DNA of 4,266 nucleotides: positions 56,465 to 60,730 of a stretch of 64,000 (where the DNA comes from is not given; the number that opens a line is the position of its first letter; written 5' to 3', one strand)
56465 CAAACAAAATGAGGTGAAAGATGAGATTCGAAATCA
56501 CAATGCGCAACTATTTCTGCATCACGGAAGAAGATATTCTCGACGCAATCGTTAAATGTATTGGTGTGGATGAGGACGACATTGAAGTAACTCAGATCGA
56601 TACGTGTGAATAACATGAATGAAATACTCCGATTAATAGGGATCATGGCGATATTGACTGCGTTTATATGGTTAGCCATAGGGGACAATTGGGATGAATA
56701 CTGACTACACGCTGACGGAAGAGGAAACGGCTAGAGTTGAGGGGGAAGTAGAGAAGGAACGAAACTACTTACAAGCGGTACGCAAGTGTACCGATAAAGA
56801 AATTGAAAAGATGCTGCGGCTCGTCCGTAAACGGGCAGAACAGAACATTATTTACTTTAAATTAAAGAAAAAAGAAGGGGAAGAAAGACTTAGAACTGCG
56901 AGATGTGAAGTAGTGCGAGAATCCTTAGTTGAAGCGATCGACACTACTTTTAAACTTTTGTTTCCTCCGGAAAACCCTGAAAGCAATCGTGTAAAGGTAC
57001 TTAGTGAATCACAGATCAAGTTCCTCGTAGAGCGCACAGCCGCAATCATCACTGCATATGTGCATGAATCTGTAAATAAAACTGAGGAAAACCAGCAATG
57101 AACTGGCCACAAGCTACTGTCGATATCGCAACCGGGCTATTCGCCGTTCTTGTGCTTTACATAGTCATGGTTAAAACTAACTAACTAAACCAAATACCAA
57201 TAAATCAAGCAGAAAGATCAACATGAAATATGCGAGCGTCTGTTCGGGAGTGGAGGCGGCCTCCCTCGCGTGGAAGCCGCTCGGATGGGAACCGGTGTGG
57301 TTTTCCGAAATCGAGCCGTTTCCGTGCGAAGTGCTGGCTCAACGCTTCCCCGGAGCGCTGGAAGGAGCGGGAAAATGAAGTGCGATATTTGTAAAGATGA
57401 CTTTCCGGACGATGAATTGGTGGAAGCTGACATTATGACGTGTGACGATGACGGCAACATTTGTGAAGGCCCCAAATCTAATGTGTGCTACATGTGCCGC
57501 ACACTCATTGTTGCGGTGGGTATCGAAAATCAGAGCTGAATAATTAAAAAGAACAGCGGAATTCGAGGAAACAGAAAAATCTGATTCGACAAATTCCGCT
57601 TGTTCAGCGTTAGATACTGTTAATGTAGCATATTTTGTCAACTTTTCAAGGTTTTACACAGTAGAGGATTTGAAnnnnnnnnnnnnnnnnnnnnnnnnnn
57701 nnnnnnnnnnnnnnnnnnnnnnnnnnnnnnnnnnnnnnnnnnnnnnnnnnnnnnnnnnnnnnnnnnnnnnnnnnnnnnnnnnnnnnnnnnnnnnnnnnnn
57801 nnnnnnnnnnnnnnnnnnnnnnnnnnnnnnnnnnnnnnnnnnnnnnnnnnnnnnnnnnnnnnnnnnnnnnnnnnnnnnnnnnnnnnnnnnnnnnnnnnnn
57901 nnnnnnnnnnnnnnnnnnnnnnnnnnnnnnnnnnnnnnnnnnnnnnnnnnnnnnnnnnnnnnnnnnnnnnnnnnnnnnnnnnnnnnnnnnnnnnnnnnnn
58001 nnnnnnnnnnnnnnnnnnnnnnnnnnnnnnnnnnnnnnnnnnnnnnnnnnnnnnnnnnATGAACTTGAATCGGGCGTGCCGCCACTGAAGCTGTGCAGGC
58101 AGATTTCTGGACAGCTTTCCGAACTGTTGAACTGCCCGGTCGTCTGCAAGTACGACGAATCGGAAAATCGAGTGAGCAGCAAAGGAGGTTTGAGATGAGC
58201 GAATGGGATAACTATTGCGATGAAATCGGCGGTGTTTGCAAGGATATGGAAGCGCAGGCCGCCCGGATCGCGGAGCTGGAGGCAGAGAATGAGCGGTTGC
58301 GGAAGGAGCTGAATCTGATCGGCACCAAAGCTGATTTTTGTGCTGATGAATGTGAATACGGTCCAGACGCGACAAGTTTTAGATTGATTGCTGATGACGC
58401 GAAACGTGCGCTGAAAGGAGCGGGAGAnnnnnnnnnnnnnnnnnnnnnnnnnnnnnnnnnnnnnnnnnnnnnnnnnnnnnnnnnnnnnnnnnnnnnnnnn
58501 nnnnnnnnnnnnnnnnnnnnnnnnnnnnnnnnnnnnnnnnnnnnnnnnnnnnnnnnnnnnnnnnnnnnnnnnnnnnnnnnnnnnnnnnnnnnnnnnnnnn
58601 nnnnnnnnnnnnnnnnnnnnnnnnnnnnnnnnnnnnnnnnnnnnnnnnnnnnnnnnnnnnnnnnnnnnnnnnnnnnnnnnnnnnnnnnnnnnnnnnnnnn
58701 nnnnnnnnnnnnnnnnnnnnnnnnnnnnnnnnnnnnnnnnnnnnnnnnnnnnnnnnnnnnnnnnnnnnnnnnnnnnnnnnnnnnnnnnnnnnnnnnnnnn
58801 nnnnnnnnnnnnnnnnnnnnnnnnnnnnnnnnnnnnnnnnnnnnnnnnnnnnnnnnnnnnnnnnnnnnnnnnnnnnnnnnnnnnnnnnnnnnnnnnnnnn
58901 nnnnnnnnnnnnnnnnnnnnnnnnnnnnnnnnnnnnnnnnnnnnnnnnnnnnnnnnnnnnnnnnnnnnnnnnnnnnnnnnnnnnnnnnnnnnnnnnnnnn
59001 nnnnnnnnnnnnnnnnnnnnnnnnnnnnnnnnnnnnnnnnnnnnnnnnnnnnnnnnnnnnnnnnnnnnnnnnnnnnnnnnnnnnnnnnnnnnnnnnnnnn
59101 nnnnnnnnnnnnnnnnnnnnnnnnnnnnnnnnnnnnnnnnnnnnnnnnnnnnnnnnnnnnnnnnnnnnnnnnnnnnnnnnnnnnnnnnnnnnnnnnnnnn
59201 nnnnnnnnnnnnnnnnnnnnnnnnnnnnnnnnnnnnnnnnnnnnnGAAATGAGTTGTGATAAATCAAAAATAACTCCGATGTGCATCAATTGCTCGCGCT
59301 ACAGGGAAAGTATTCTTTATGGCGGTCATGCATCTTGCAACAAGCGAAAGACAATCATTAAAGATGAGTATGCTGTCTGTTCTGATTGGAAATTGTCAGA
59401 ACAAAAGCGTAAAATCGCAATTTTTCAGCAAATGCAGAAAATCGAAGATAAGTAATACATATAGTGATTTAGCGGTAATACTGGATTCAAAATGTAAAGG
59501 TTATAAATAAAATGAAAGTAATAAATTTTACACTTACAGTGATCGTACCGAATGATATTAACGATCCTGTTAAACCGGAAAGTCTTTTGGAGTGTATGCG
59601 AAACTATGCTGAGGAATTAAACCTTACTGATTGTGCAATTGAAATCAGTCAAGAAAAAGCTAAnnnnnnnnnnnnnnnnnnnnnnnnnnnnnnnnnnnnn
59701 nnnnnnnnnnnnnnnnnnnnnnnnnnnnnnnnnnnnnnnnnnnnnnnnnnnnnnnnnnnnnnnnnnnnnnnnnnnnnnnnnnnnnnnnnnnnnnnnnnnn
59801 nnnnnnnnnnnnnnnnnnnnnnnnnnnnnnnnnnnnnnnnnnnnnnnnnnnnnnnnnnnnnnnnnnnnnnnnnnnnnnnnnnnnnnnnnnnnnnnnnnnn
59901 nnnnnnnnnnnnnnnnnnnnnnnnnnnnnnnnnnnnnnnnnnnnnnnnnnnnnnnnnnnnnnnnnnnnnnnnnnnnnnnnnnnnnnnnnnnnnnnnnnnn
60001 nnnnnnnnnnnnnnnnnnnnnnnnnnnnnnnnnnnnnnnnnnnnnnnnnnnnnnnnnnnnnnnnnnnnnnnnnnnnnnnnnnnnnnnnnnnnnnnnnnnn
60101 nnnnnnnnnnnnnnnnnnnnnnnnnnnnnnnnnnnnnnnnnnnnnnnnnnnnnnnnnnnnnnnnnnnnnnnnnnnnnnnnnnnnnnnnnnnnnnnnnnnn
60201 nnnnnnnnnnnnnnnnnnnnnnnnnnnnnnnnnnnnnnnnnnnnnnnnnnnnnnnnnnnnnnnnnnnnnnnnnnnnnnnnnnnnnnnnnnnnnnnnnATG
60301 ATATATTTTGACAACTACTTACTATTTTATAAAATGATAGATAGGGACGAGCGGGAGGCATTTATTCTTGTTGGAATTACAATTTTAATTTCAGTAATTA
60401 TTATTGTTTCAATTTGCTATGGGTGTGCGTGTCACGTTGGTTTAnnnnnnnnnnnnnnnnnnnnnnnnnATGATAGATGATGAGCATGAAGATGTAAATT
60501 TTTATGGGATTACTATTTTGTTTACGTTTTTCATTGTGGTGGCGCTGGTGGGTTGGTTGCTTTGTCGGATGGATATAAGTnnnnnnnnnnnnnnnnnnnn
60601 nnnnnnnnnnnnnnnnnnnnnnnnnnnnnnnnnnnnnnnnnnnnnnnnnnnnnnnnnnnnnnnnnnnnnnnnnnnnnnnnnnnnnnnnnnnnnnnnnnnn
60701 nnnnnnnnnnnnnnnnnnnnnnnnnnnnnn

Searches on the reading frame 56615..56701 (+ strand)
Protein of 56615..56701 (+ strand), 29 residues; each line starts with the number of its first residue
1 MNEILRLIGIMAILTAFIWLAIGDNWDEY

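Call 6: search_protein_families(library=phrogs, proteins=[window:56615-56701:+], max_evalue=1)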
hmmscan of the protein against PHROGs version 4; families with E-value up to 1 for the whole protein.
seq(29 aa): 0 families

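Call 55: search_protein_families(library=ncbifam, proteins=[window:56615-56701:+], max_evalue=10)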
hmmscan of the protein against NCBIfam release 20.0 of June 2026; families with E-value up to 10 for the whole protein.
seq(29 aa): 0 families

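Call 56: search_protein_families(library=pfam, proteins=[window:56615-56701:+], max_evalue=10)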
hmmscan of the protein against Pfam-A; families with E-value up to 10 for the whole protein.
seq(29 aa): 0 families

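Call 78: search_protein_families(library=padloc, proteins=[window:56615-56701:+], max_evalue=1)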
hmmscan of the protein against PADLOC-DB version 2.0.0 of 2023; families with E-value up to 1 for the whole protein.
seq(29 aa): 0 families

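Call 97: search_solved_structures(query=window:56615-56701:+, max_evalue=10)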
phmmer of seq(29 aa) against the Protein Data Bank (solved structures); distinct sequences matched with E-value up to 10: 0.

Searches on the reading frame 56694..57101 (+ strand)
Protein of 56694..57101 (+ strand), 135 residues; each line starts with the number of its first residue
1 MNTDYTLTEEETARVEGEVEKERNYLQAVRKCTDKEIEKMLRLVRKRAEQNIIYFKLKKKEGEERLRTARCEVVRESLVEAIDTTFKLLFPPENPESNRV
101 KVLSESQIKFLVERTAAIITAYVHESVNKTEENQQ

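Call 23: search_protein_families(library=pfam, proteins=[window:56694-57101:+], max_evalue=0.01)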
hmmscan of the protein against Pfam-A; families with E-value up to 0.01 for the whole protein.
window:56694-57101:+ (135 aa): 0 families

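Call 40: search_protein_families(library=phrogs, proteins=[window:56694-57101:+], max_evalue=0.001)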
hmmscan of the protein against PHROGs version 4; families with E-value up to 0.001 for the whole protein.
window:56694-57101:+ (135 aa): 0 families

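Call 78: search_protein_families(library=padloc, proteins=[window:56694-57101:+], max_evalue=1)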
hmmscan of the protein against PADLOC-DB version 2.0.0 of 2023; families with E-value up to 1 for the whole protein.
window:56694-57101:+ (135 aa): 0 families

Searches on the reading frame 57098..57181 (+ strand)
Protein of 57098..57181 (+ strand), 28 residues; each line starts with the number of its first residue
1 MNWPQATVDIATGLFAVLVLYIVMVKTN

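Call 6: search_protein_families(library=phrogs, proteins=[window:57098-57181:+], max_evalue=1)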
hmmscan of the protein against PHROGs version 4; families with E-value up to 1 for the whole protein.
seq(28 aa): 0 families

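Call 55: search_protein_families(library=ncbifam, proteins=[window:57098-57181:+], max_evalue=10)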
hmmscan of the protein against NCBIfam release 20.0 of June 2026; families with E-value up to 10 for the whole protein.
seq(28 aa): 0 families

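Call 56: search_protein_families(library=pfam, proteins=[window:57098-57181:+], max_evalue=10)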
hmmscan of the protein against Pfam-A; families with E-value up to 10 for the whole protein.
seq(28 aa): 0 families

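Call 78: search_protein_families(library=padloc, proteins=[window:57098-57181:+], max_evalue=1)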
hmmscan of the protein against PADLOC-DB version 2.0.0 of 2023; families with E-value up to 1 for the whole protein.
seq(28 aa): 0 families

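Call 98: search_solved_structures(query=window:57098-57181:+, max_evalue=10)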
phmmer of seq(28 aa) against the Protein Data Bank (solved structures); distinct sequences matched with E-value up to 10: 1.
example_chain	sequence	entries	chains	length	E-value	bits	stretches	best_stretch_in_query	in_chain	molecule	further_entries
8wql_ZD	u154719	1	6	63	8.6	10.3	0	2-22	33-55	Photosystem II reaction center protein Z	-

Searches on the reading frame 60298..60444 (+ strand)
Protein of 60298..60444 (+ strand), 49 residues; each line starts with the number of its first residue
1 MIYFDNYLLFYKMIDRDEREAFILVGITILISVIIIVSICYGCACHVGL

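Call 55: search_protein_families(library=ncbifam, proteins=[window:60298-60444:+], max_evalue=10)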
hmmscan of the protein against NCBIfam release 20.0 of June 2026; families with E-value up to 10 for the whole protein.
seq(49 aa): 2 families
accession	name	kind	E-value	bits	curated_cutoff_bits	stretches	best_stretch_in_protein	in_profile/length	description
NF004606.0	PRK05934.1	equivalog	0.13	11.3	297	1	8-39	237-268/341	type III secretion system protein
NF041786.2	VhuU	equivalog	0.27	11.1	70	1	39-47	20-28/45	F420-non-reducing hydrogenase selenoprotein subunit VhuU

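Call 56: search_protein_families(library=pfam, proteins=[window:60298-60444:+], max_evalue=10)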
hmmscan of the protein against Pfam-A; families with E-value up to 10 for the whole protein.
seq(49 aa): 1 family
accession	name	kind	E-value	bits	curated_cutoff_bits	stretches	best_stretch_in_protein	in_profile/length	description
PF25667.1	ASFV_P17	-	0.16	12.5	27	1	12-41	29-59/117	African swine fever virus minor capsid protein p17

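Call 63: search_dna_similar(query=window:60298-60444:+, collection=phages, mode=protein, max_evalue=10, max_rows=10)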
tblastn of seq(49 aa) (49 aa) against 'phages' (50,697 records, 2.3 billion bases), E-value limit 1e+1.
No match.

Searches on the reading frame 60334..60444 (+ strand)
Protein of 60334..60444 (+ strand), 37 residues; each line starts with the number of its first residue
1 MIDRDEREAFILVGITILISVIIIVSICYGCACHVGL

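Call 6: search_protein_families(library=phrogs, proteins=[window:60334-60444:+], max_evalue=1)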
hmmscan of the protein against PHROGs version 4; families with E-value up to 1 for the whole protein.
seq(37 aa): 2 families
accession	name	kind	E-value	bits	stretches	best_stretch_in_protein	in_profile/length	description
phrog_18933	-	unknown function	0.11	13.2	1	7-20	9-22/33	-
phrog_34353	-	unknown function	0.12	13.3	1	6-32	2-27/66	-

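Call 37: search_protein_representatives(alignment_id=A3)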
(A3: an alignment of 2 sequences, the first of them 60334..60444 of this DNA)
Query: 2 sequences, 38 profile positions. Proteins with E-value up to 0.001 (for the whole library): 2; up to 1e-10: 2; up to 1e-30: 0. The best 2 are listed.
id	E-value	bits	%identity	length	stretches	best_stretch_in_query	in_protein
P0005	9.5e-19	82.9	-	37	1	1-38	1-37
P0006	1.6e-12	62.9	-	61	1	1-37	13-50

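Call 55: search_protein_families(library=ncbifam, proteins=[window:60334-60444:+], max_evalue=10)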
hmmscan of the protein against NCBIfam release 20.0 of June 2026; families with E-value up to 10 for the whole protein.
seq(37 aa): 1 family
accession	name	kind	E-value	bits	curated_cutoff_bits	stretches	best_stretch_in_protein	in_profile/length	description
NF041786.2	VhuU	equivalog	0.18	11.6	70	1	27-35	20-28/45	F420-non-reducing hydrogenase selenoprotein subunit VhuU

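Call 56: search_protein_families(library=pfam, proteins=[window:60334-60444:+], max_evalue=10)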
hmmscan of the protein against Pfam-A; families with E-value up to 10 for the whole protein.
seq(37 aa): 0 families

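Call 74: find_encoding_contigs(protein=P0005, flank=1500, max_places=8)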
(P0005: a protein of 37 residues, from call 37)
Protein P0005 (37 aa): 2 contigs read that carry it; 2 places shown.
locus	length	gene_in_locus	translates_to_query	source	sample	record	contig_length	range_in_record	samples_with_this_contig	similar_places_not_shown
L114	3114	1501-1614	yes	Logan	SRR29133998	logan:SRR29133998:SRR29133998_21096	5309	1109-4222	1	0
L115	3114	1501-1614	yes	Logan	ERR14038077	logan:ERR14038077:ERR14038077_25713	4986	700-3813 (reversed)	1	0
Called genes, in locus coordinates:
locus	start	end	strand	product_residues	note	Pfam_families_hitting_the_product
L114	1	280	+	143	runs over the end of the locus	-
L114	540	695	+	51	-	-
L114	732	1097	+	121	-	-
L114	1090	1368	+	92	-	-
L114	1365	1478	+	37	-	-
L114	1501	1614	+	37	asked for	-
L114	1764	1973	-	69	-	-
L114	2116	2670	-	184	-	-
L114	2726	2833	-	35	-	-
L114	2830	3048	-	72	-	-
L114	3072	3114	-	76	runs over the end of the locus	-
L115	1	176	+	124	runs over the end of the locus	-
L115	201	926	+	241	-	PF25311:WDGH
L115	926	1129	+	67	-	-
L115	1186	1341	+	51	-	-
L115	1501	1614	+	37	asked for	-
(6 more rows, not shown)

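Call 75: find_encoding_contigs(protein=P0006, flank=1500, max_places=8)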
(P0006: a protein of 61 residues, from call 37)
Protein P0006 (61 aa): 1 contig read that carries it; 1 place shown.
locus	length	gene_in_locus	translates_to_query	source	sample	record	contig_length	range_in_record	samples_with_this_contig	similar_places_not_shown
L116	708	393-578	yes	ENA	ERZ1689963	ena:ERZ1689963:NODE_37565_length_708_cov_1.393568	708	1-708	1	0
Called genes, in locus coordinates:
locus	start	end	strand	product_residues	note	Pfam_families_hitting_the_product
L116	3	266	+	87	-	?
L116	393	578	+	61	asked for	-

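Call 78: search_protein_families(library=padloc, proteins=[window:60334-60444:+], max_evalue=1)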
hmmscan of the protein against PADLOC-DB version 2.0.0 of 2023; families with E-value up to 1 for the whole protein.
seq(37 aa): 0 families

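Call 95: search_solved_structures(query=window:60334-60444:+, max_evalue=10)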
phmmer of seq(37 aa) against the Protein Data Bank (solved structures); distinct sequences matched with E-value up to 10: 1.
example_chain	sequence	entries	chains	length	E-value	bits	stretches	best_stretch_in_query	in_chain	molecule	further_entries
9n5u_C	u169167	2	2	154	6.1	10.7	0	24-35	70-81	NfnC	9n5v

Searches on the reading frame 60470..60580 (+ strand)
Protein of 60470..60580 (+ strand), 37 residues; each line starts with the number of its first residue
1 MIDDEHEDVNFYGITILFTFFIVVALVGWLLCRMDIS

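Call 6: search_protein_families(library=phrogs, proteins=[window:60470-60580:+], max_evalue=1)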
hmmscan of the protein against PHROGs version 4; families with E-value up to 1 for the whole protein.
seq(37 aa): 1 family
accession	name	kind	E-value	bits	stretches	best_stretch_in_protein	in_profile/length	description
phrog_12460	-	unknown function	0.17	13.1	1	13-33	23-43/78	-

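Call 55: search_protein_families(library=ncbifam, proteins=[window:60470-60580:+], max_evalue=10)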
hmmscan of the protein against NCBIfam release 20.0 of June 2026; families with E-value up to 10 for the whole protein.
seq(37 aa): 0 families

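Call 56: search_protein_families(library=pfam, proteins=[window:60470-60580:+], max_evalue=10)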
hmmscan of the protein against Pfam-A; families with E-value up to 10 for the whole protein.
seq(37 aa): 1 family
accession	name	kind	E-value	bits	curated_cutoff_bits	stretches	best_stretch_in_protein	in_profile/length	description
PF12606.13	RELT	-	0.82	9.3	25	1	12-34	1-23/42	Tumour necrosis factor receptor superfamily member 19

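Call 78: search_protein_families(library=padloc, proteins=[window:60470-60580:+], max_evalue=1)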
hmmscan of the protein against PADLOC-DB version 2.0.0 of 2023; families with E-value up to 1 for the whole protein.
seq(37 aa): 0 families

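Call 96: search_solved_structures(query=window:60470-60580:+, max_evalue=10)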
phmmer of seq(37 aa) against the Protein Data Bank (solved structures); distinct sequences matched with E-value up to 10: 0.
